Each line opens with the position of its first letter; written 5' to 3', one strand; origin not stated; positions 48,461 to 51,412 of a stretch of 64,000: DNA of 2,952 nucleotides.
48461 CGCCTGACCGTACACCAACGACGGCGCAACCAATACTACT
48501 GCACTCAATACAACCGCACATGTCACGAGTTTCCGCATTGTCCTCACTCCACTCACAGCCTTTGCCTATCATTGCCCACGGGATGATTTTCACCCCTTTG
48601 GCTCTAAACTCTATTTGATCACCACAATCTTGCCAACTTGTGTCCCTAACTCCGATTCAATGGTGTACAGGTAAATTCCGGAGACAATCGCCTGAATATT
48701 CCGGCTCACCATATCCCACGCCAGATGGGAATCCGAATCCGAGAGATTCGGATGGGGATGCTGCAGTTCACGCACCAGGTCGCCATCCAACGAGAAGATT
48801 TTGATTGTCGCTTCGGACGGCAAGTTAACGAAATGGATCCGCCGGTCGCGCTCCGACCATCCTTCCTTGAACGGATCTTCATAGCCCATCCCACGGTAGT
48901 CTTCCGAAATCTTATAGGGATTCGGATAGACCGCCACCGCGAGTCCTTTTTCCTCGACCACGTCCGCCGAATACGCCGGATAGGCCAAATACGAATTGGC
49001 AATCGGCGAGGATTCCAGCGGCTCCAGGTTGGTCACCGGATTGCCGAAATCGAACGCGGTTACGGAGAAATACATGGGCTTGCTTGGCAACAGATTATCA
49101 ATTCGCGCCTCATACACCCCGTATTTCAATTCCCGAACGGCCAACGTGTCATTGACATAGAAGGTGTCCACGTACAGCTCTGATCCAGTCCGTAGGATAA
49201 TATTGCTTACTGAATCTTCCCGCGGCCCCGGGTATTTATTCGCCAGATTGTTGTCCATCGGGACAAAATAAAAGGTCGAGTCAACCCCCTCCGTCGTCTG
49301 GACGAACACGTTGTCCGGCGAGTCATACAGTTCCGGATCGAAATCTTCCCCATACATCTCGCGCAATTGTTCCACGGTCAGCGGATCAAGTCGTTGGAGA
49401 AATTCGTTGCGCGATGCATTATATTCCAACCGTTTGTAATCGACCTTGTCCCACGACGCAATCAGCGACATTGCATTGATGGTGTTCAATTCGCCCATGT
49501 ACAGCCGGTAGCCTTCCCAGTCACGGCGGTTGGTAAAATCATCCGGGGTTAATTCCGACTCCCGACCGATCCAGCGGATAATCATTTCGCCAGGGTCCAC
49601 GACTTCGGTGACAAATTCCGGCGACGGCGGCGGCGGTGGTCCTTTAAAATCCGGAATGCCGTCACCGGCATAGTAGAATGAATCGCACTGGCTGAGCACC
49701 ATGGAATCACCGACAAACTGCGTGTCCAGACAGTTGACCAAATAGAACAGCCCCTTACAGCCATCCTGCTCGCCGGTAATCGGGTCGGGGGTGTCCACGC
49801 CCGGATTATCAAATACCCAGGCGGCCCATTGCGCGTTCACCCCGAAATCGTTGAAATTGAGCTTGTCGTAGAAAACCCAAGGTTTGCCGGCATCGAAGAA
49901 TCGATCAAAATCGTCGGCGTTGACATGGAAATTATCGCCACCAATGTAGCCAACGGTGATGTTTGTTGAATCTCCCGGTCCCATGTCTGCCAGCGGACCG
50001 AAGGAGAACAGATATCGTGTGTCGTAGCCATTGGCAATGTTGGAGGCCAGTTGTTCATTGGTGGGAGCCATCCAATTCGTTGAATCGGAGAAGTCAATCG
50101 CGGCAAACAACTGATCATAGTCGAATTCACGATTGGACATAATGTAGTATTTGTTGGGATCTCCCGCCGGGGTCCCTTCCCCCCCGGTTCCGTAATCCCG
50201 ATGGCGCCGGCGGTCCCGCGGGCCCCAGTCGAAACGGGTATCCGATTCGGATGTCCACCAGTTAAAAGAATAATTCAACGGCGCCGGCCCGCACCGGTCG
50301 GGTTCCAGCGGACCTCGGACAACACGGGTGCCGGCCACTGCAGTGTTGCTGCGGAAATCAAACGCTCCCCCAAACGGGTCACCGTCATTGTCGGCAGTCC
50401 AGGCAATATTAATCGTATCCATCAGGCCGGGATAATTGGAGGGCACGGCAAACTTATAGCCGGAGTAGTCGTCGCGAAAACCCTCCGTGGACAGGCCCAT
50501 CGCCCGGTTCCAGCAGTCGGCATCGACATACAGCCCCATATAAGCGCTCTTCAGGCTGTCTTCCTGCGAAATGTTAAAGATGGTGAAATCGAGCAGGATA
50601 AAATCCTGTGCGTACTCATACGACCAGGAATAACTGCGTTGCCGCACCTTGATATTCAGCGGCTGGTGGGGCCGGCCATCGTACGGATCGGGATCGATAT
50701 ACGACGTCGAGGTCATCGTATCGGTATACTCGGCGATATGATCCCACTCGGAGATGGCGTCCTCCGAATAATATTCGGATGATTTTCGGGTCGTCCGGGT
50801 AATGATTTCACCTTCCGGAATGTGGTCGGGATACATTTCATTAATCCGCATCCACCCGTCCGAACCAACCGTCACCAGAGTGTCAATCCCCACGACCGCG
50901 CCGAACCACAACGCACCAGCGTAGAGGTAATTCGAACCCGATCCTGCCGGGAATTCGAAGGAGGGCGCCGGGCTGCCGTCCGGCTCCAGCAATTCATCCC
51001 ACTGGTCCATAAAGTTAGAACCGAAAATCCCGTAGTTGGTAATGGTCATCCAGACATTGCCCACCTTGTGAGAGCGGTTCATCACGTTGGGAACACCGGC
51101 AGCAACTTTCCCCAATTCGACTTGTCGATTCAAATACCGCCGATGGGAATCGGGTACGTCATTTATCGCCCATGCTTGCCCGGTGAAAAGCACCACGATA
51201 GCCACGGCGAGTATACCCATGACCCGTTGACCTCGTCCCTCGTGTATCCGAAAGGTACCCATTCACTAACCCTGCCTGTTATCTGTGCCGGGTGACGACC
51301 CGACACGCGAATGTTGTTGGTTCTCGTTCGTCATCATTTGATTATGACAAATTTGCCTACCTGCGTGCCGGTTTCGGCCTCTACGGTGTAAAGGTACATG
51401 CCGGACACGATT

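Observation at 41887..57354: Seven-gene outer-membrane module: Oar/SusC-like TonB-dependent barrel, three paralogous ~870-aa cargo-like proteins interleaved with two PorV-like barrels, and a 651-aa lipoprotein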

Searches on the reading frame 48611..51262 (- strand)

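Call 4: search_protein_families(library=pfam, proteins=[window:48611-51262:-], max_evalue=0.1)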
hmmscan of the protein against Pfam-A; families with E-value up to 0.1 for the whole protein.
window:48611-51262:- (883 aa): 2 families
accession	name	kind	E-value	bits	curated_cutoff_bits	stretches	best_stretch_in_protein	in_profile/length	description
PF19195.5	DUF5870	-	0.02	14.3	25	1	27-61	279-313/488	Family of unknown function (DUF5870)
PF18962.6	Por_Secre_tail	-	0.032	15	27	0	816-881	20-75/75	Secretion system C-terminal sorting domain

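Call 5: search_protein_families(library=ncbifam, proteins=[window:48611-51262:-], max_evalue=0.1)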
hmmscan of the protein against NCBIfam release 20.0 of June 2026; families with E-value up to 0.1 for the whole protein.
window:48611-51262:- (883 aa): 3 families
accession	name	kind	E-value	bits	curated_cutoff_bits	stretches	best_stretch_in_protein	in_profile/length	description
TIGR04183.1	Por_Secre_tail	domain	0.00039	20.3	23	1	811-881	14-71/72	T9SS type A sorting domain-containing protein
NF052228.1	T9SS_PorZ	equivalog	0.00059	18.4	260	1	769-883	667-757/757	type IX secretion system anionic LPS delivery protein PorZ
NF033707.1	T9SS_sortase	equivalog_domain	0.014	13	420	1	817-869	1024-1076/1095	type IX secretion system sortase PorU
